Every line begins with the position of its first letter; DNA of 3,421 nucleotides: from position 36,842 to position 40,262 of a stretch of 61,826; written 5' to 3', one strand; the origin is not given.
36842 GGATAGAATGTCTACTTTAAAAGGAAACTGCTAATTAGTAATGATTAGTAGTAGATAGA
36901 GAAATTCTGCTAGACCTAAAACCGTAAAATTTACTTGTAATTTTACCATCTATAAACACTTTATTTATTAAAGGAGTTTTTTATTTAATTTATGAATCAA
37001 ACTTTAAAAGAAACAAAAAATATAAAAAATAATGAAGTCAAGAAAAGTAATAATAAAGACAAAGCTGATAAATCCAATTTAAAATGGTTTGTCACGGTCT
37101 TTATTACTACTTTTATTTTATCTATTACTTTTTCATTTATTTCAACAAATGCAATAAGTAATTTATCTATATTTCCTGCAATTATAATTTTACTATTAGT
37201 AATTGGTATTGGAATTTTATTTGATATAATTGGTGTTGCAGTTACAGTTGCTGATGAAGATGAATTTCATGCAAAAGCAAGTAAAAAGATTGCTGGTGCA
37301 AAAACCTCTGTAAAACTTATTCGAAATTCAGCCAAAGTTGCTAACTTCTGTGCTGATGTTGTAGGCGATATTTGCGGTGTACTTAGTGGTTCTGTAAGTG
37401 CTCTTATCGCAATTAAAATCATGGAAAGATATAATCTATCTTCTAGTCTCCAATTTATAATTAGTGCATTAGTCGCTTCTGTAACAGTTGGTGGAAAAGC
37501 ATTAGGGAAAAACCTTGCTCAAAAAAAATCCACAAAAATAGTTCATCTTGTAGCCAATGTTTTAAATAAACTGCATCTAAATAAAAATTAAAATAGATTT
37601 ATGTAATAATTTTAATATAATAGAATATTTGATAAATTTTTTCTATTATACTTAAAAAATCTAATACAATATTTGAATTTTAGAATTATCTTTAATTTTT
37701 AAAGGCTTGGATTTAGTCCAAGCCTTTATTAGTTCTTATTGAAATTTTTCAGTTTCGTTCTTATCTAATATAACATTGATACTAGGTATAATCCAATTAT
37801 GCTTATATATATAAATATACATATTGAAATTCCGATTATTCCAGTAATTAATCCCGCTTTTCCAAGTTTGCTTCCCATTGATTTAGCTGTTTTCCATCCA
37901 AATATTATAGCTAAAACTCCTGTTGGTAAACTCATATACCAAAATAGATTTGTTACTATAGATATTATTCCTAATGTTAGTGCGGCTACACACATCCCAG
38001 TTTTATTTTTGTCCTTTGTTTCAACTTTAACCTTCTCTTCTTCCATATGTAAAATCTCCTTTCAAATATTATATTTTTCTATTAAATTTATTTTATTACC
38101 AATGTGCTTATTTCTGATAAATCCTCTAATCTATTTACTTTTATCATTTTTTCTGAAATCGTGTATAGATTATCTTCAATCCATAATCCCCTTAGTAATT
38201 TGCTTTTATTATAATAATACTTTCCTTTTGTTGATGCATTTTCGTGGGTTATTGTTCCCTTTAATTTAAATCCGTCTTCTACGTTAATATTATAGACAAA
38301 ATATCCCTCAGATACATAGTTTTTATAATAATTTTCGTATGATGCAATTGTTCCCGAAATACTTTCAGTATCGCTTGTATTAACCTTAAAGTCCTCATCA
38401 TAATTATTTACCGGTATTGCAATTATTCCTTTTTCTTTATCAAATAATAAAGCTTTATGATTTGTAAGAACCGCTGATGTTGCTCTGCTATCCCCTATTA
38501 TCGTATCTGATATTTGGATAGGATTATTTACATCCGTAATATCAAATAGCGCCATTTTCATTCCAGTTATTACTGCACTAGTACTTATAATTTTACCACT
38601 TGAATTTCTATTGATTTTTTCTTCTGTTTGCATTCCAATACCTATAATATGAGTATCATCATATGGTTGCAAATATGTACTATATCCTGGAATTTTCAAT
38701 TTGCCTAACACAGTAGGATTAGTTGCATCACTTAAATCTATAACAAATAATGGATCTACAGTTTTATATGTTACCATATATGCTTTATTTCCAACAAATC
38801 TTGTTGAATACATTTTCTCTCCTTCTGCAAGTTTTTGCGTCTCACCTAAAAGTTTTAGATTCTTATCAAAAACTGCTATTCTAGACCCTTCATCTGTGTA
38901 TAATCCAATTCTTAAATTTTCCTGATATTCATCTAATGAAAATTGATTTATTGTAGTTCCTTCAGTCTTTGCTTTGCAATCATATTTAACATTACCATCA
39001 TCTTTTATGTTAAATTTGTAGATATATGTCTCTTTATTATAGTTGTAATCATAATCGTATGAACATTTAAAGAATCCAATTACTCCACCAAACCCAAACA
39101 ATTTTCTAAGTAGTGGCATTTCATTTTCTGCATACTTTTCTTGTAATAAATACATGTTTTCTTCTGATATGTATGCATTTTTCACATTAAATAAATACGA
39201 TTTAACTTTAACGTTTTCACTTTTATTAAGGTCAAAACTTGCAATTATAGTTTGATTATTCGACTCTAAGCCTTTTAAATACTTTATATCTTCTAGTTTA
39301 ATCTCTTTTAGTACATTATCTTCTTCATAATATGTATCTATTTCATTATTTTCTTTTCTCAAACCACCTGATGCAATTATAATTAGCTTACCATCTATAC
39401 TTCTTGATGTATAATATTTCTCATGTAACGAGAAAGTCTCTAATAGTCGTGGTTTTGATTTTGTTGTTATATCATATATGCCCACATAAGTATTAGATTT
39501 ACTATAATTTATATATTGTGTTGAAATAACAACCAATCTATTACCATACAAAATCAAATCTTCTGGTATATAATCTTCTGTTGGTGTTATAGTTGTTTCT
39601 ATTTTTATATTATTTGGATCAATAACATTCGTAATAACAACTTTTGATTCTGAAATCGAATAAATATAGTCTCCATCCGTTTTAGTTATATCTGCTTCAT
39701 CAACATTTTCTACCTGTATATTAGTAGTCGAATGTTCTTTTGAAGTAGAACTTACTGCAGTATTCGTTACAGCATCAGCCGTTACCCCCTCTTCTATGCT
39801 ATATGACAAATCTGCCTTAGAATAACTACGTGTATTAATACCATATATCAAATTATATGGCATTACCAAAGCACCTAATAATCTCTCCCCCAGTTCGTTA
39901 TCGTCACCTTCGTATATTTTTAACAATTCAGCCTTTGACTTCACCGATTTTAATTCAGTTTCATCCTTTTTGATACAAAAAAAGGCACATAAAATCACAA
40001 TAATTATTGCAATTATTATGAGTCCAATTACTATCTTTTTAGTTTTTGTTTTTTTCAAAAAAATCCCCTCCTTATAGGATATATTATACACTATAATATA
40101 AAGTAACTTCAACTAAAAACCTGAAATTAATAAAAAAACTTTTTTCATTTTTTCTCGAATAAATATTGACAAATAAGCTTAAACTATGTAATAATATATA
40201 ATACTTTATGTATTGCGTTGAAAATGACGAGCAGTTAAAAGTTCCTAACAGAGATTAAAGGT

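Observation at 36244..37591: ORF-free, promoter-bearing, hairpin-dense ~0.53-kb region feeding into a 4-TM membrane protein gene: candidate large ncRNA-protein (OLE/OapA-like) locus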

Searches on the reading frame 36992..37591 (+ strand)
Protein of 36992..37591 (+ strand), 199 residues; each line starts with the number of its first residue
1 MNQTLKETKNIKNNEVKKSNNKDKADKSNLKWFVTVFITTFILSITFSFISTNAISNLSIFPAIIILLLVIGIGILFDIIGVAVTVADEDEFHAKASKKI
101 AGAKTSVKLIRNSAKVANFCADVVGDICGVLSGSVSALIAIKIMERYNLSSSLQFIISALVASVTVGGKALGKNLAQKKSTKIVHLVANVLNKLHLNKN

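Call 5: search_protein_families(library=pfam, proteins=[window:36992-37591:+], max_evalue=0.1)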
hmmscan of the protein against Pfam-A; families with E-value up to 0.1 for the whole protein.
window:36992-37591:+ (199 aa): 3 families
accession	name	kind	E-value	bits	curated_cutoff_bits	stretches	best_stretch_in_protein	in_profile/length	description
PF01595.25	CNNM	-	6.5e-05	23.1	28.4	1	65-195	1-128/181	Cyclin M transmembrane N-terminal domain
PF20990.2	DUF2207_C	-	0.014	15.6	33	1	9-76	116-182/247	Predicted membrane protein (DUF2207) C-terminal domain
PF06781.17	CrgA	-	0.029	15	24.8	1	7-85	9-85/89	Cell division protein CrgA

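Call 6: search_protein_families(library=ncbifam, proteins=[window:36992-37591:+], max_evalue=0.1)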
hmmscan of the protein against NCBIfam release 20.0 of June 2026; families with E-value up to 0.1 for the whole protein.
window:36992-37591:+ (199 aa): 5 families
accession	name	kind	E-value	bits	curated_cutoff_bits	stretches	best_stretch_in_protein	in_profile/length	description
NF002593.0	PRK02251.1-2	equivalog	0.0039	16.8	141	1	10-85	80-153/157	cell division protein CrgA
NF033858.1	ABC2_perm_RbbA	equivalog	0.013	13.4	1050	1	8-103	512-604/909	ribosome-associated ATPase/putative transporter RbbA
NF002597.0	PRK02251.2-3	equivalog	0.023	14.9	120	1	6-83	14-89/93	putative septation inhibitor protein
NF002594.0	PRK02251.1-3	equivalog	0.031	13.9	389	0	12-87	118-189/191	cell division protein CrgA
NF003958.0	PRK05454.2-1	equivalog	0.036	12.2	419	1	27-116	20-109/704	glucans biosynthesis glucosyltransferase MdoH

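Call 10: find_homologous_proteins(query=window:36992-37591:+)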
Query window:36992-37591:+ (199 aa): 7314 proteins with E <= 0.001 among 8000 candidates; the best 120 are listed.
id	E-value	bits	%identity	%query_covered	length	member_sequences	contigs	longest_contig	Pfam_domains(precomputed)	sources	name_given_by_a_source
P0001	1.0e-112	392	99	100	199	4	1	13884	-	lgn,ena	-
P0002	2.0e-86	306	78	97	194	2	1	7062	-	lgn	-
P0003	1.2e-80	287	76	93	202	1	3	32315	-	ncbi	-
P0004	2.7e-80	286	73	99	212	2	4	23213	-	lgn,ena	-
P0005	1.7e-79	284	79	84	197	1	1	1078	-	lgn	-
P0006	2.3e-79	283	70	98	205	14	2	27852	-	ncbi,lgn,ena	-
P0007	3.6e-79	283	71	97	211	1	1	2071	-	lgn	-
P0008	3.8e-79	283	77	94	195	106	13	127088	-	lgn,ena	-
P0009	4.2e-79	282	79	85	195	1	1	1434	-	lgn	-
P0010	1.2e-78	281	80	84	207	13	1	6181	-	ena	-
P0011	1.9e-78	280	74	93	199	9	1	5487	-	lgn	-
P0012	1.3e-77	277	76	86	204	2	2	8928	-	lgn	-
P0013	2.3e-77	277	74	85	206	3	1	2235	-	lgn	-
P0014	3.9e-76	273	75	91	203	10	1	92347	-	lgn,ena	-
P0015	6.0e-76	272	77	89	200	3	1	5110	-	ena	-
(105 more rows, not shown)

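Call 13: search_solved_structures(query=window:36992-37591:+, max_evalue=10, show_alignments=2)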
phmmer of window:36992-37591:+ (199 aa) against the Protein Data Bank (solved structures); distinct sequences matched with E-value up to 10: 0.

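Call 19: find_encoding_contigs(protein=window:36992-37591:+, flank=10000, max_places=4)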
Protein window:36992-37591:+ (199 aa): 5 contigs read that carry it; 3 places shown.
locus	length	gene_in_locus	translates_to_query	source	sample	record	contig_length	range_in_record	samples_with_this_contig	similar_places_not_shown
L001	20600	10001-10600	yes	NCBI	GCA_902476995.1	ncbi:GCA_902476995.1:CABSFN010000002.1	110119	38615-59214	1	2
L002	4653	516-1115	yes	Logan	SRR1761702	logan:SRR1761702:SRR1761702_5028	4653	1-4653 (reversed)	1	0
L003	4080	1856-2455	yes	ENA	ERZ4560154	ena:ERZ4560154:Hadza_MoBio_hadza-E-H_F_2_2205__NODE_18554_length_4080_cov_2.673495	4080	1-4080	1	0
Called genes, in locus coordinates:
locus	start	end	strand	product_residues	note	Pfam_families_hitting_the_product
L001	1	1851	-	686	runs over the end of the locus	PF01554:MatE, PF01943:Polysacc_synt (weak), PF01554:MatE, PF13189:Cytidylate_kin2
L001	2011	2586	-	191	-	-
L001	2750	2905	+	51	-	-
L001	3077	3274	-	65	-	PF00830:Ribosomal_L28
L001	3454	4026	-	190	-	PF01467:CTP_transf_like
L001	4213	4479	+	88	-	PF01649:Ribosomal_S20p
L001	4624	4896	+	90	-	-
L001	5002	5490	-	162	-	PF00383:dCMP_cyt_deam_1, PF14437:MafB19-deam (weak)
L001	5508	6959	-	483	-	PF02934:GatB_N, PF02637:GatB_Yqey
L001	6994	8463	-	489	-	PF01425:Amidase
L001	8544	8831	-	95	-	PF02686:GatC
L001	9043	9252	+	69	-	-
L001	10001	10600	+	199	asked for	-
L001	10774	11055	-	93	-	-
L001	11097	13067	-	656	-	PF09826:Beta_propel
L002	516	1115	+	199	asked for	-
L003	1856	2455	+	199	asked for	-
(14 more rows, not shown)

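Call 20: find_encoding_contigs(protein=P0003, flank=6000, max_places=3)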
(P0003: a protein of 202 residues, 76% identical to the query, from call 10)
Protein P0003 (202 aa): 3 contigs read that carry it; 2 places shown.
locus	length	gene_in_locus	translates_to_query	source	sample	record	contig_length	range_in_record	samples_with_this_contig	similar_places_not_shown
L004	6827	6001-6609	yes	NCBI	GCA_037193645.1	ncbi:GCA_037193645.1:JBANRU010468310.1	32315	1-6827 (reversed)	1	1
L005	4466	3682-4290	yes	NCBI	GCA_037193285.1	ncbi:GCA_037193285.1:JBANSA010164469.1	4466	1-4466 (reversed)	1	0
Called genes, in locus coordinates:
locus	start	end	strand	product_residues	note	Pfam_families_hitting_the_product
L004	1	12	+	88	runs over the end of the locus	PF01649:Ribosomal_S20p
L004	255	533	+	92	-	-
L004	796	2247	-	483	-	PF02934:GatB_N, PF02637:GatB_Yqey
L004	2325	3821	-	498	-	PF01425:Amidase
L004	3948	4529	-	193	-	-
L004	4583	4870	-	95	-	PF02686:GatC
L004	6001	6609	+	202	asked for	-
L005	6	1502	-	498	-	PF01425:Amidase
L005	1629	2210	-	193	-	-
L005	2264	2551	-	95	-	PF02686:GatC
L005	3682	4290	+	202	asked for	-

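Call 21: find_encoding_contigs(protein=P0006, flank=6000, max_places=3)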
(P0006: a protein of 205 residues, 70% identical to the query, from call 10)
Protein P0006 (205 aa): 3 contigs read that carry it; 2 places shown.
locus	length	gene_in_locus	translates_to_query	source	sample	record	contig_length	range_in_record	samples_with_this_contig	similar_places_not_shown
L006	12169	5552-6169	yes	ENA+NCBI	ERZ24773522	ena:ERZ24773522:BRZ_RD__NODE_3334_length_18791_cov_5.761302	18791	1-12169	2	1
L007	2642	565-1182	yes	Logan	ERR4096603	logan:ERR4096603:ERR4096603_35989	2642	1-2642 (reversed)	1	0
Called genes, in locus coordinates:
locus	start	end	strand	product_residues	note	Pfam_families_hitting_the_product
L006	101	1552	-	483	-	PF02934:GatB_N, PF02637:GatB_Yqey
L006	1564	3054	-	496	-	PF01425:Amidase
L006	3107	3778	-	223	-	PF02223:Thymidylate_kin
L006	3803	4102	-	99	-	PF02686:GatC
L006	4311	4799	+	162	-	PF03703:bPH_2 (weak)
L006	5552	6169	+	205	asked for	-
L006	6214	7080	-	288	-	PF01522:Polysacc_deac_1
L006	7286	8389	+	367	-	-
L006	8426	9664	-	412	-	PF14691:Fer4_20, PF01946:Thi4, PF00890:FAD_binding_2 (weak), PF01266:DAO, PF01494:FAD_binding_3, PF07992:Pyr_redox_2, PF13450:NAD_binding_8, PF13738:Pyr_redox_3, +7 more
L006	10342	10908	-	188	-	PF03167:UDG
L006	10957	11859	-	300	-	PF02016:Peptidase_S66, PF17676:Peptidase_S66C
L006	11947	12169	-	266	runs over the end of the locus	PF02578:Cu-oxidase_4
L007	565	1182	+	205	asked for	-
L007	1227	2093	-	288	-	PF01522:Polysacc_deac_1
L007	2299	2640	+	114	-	?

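Call 25: find_related_loci(query=A1, collection=genome_contigs, flank=4000)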
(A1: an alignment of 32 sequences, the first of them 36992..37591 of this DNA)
Query A1 (199 aa) in genome_contigs; peptide patterns used: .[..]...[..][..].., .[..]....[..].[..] (x = any residue, [..] = any of these).
596 stretches matched a pattern; 581 encode a relative of the query (tblastn E <= 1e-3); the best 80 are kept; 80 distinct loci.
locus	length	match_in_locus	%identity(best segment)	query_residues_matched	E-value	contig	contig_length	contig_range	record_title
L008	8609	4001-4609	70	2-197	4e-85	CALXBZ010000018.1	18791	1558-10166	MAG: uncultured Clostridia bacterium isolate BRZ_RD__bin85 genome assembly, contig: BRZ_RD__NODE_3334_length_18791_cov_5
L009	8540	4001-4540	76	18-197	4e-84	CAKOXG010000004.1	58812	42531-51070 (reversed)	MAG: uncultured Clostridia bacterium isolate REFINED_METABAT215_TOP10_CONTIGS_1500_ASSEMBLY_K77_MERGED__Hadza_MoBio_hadz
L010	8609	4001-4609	70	1-199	9e-83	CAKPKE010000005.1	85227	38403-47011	MAG: uncultured Clostridia bacterium isolate REFINED_METABAT215_TOP10_CONTIGS_1500_ASSEMBLY_K77_MERGED__Hadza_MoBio_hadz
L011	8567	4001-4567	67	9-198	4e-82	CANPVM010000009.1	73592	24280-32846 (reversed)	MAG: uncultured Clostridia bacterium isolate Lapin-001__bin26 genome assembly, contig: Lapin-001__NODE_526_length_73592_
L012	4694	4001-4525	72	20-194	4e-82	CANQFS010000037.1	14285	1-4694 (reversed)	MAG: uncultured Clostridia bacterium isolate Lapin-002__bin89 genome assembly, contig: Lapin-002__NODE_5490_length_14285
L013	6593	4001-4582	66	6-198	2e-80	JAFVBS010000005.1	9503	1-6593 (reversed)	MAG: Clostridia bacterium isolate RGIG5025 Roe_deer_Rumen.Co__c81850, whole genome shotgun sequence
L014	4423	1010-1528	78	26-198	1e-79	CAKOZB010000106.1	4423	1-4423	MAG: uncultured Clostridia bacterium isolate REFINED_METABAT215_TOP10_CONTIGS_1500_ASSEMBLY_K77_MERGED__Hadza_MoBio_hadz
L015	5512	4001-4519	72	21-193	1e-79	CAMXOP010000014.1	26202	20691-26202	MAG TPA_asm: uncultured Clostridiaceae bacterium isolate SRR14920970_bin.18_metawrap_v1.3_MAG genome assembly, contig: N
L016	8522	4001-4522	72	20-193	4e-79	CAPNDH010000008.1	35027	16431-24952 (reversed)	MAG TPA_asm: uncultured Clostridia bacterium isolate MGBC165436 genome assembly, contig: MGBC165436.8, whole genome shot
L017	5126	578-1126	66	9-194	1e-78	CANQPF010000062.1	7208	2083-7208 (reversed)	MAG: uncultured Clostridia bacterium isolate Lapin-012__bin14 genome assembly, contig: Lapin-012__NODE_10442_length_7208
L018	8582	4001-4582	75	1-198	4e-78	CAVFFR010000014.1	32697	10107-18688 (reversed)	Bacteroidaceae bacterium isolate G02647-L1_cleanbin_000032 genome assembly, contig: Spades_G02647-L1_contig_934, whole g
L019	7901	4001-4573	79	12-198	8e-78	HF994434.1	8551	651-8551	Clostridium sp. CAG:780 genomic scaffold, scf101, whole genome shotgun sequence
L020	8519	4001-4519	69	22-194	2e-77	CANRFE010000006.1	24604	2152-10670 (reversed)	MAG: uncultured Clostridia bacterium isolate Lapin-023__bin83 genome assembly, contig: Lapin-023__NODE_2732_length_24604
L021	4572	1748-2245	81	32-197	2e-77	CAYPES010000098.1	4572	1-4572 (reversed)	MAG TPA_asm: uncultured Clostridium sp. isolate binchicken_co365_232 genome assembly, contig: NODE_16328_length_4572_cov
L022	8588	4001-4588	72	2-197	1e-77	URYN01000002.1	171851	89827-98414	uncultured Clostridium sp. isolate UMGS1476 genome assembly, contig: NODE_91_length_171851_cov_17.658432, whole genome s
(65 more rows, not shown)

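Call 32: predict_structure(alignment_id=A1)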
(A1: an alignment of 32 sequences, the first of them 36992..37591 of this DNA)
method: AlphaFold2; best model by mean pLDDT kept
length: 199 residues; sequences in the alignment: 32
mean_pLDDT: 73.8   pTM: 0.60
mean pLDDT of the five models: 73.8, 72.0, 71.8, 64.4, 56.7
residues with pLDDT >= 90: 0; 70-90: 143; 50-70: 29; < 50: 27
segments of 3 or more residues with pLDDT < 50: 1-24, 197-199
pLDDT, mean of each block of 10 residues (from residue 1): 38 35 59 82 77 70 87 89 79 62 68 82 85 86 82 84 87 83 81 60
secondary structure, 60 per line:
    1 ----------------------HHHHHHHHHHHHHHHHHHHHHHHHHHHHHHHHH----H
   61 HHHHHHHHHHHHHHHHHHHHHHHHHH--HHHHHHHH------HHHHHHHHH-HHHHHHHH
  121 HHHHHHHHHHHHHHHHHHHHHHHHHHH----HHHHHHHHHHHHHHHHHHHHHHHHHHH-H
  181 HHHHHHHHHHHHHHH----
elements in order: H23-55 H60-86 H89-96 H103-111 H113-147 H152-178 H180-195

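Call 36: fold_search(model_id=the predicted structure, library=pdb)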
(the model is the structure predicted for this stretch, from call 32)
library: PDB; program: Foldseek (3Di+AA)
matches with E <= 10: 79; with E <= 0.001: 0
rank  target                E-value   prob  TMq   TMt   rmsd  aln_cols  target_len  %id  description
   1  7m1t_B                8.6e-03  1.00  0.48  0.32   6.1       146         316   19  Crystal structure of an archaeal CNNM, MtCorB, with C-terminal deletion in complex with Mg2+-ATP (released 2021-06-16)
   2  7m1t_A                4.9e-02  1.00  0.44  0.30   5.7       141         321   15  Crystal structure of an archaeal CNNM, MtCorB, with C-terminal deletion in complex with Mg2+-ATP (released 2021-06-16)
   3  7m1u_A                1.3e-01  1.00  0.45  0.31   5.8       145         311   19  Crystal structure of an archaeal CNNM, MtCorB, R235L mutant with C-terminal deletion (released 2021-06-16)
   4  8vp8_A                1.1e+00  0.30  0.31  0.15  13.7       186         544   17  Cryo-EM structure of the ABC transporter PCAT1 bound with ATP and Substrate (released 2024-10-30)
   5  8voz_A                1.7e+00  0.10  0.21  0.11  14.7       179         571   20  Cryo-EM structure of the ABC transporter PCAT1 cysteine-free core bound with MgADP and substrate (released 2024-10-30)
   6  4ry2_B                1.7e+00  0.30  0.33  0.12  13.7       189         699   15  Crystal structure of the peptidase-containing ABC transporter PCAT1 (released 2015-07-22)
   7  8vp1_B                3.1e+00  0.16  0.31  0.15  14.0       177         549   14  Cryo-EM structure of the ABC transporter PCAT1 cysteine-free core bound with ATP (released 2024-10-30)
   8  6qfm_A                3.1e+00  0.08  0.18  0.23  15.3       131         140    9  Structure of human Mcl-1 in complex with PUMA BH3 peptide (released 2019-06-12)
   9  7ocy_A                3.3e+00  0.10  0.23  0.10  16.4       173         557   16  Enterococcus faecalis EfrCD in complex with a nanobody (released 2022-05-18)
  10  6vq6_b                3.3e+00  0.05  0.17  0.17  20.6       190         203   11  Mammalian V-ATPase from rat brain - composite model of rotational state 1 bound to ADP and SidK (built from focused re (released 2020-03-18)
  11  4hkr_B                3.6e+00  0.14  0.25  0.29  14.1       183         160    9  Calcium release-activated calcium (CRAC) channel ORAI (released 2012-11-28)
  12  4s0f_A                3.6e+00  0.08  0.22  0.12  14.2       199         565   16  Crystal structure of the peptidase-containing ABC transporter PCAT1 E648Q mutant complexed with ATPgS in an occluded c (released 2015-07-22)
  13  9n63_A                4.0e+00  0.10  0.25  0.12  12.6       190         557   15  Transporter associated with antigen processing (TAP) EQ mutant bound to ATP in the outward-facing open state (released 2025-09-03)
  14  6zos_A                4.0e+00  0.08  0.25  0.22  14.6       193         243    9  Oestrogen receptor ligand binding domain in complex with compound 18 (released 2021-01-20)
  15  9a72_A                4.4e+00  0.08  0.22  0.17  36.3       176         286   15  Integrative model of YFMS-CHEW by crosslinking MS and deep learning (released 2024-09-18)
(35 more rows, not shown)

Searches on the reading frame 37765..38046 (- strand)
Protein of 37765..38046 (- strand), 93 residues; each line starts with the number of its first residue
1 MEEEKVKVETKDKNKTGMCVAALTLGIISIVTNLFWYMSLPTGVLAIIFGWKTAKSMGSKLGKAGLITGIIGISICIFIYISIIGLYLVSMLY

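Call 5: search_protein_families(library=pfam, proteins=[window:37765-38046:-], max_evalue=0.1)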
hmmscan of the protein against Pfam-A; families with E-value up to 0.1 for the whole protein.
window:37765-38046:- (93 aa): 2 families
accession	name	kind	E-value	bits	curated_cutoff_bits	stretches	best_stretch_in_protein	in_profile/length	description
PF13828.11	DUF4190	-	0.0038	17.4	35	1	20-77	3-60/62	Domain of unknown function (DUF4190)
PF06126.16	Herpes_LAMP2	-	0.083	12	27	1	11-93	268-355/510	Herpesvirus Latent membrane protein 2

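Call 6: search_protein_families(library=ncbifam, proteins=[window:37765-38046:-], max_evalue=0.1)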
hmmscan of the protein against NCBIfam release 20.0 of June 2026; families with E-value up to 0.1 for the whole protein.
window:37765-38046:- (93 aa): 0 families

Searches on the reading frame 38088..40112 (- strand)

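Call 5: search_protein_families(library=pfam, proteins=[window:38088-40112:-], max_evalue=0.1)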
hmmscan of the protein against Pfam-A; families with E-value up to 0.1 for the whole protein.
window:38088-40112:- (674 aa): 1 family
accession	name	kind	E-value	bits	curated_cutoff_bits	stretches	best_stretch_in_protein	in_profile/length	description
PF09826.15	Beta_propel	-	5.9e-135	451.3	22.4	1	127-665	1-495/495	Beta propeller domain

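Call 6: search_protein_families(library=ncbifam, proteins=[window:38088-40112:-], max_evalue=0.1)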
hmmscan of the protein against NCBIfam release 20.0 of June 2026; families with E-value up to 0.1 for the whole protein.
window:38088-40112:- (674 aa): 1 family
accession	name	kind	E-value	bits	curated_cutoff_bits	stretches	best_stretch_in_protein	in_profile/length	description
NF004933.0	PRK06287.1-4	equivalog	0.022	15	238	1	16-63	10-55/122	cobalt transport protein CbiN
